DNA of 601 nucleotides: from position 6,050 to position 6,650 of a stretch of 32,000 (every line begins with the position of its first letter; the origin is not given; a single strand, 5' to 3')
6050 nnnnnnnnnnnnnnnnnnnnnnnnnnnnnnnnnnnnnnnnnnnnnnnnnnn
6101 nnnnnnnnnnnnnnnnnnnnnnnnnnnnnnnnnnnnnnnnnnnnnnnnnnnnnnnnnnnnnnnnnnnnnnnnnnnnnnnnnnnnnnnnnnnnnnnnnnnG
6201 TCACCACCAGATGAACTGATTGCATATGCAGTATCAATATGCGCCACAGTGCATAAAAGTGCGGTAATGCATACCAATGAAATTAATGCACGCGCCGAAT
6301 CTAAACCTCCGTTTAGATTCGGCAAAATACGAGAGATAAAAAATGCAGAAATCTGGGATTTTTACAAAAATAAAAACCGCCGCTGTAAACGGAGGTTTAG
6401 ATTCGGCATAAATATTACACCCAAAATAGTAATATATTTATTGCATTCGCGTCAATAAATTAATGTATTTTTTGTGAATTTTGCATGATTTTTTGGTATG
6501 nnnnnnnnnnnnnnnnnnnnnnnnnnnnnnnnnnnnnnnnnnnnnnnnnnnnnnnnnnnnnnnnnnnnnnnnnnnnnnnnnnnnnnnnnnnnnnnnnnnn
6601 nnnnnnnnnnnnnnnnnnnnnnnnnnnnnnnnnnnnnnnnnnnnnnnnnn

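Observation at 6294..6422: Non-coding ~129-bp element conserved far better than the Cys-rich genes it precedes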

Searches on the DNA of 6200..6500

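Call 11: search_rna_families(source=window, start=6200, end=6500, threshold=evalue, max_evalue=10)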
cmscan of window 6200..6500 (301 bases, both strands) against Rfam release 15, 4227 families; matches with E-value up to 10: 13.
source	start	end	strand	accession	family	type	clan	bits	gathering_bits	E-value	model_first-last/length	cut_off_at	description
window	6368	6442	-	RF01859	Phe_leader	Cis-reg; leader;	-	20.1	55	0.43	1-125/125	no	Phenylalanine leader peptide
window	6280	6341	-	RF00842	MIR403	Gene; miRNA;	-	18.8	70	0.22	1-115/115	no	MIR403 microRNA precursor family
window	6284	6417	-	RF04128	MIR8562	Gene; miRNA;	-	18.6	211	0.26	1-242/242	no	MIR8562 microRNA precursor family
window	6365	6430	-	RF02074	STnc240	Gene; sRNA;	-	18.1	55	3.4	1-77/77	no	Enterobacterial sRNA STnc240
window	6286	6472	+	RF02515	AfaR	Gene; sRNA;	-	17.3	100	0.76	1-234/234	no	AfaR small RNA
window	6286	6416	+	RF00452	MIR172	Gene; miRNA;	-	17.2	70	0.33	1-114/114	no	mir-172 microRNA precursor family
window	6292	6447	+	RF01589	plasmodium_snoR11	Gene; snRNA; snoRNA; HACA-box;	-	16.7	80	3.7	1-207/207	no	small nucleolar RNA snoR11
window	6337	6427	-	RF01770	rimP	Cis-reg; leader;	-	16.6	47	2.8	1-102/102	no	Gammaprotebacteria rimP leader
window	6277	6409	+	RF02053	STnc430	Gene; sRNA;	-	15.6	47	5.2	1-162/162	no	Enterobacterial sRNA STnc430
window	6417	6481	+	RF04154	mir-1277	Gene; miRNA;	-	15.2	81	5.1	1-78/78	no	mir-1277 microRNA precursor family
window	6335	6398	+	RF02844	RefA9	Gene; antisense;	-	15.1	49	8.5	1-64/64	no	Enterococcus sRNA A9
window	6328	6398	+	RF01429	snoR130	Gene; snRNA; snoRNA; CD-box;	-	14.6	40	4.6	1-122/122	no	small nucleolar RNA snoR130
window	6351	6472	-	RF02634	EF3314_EF3315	Gene; sRNA;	-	12.4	100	1.7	1-141/141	no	Enterococcus sRNA EF3314_EF3315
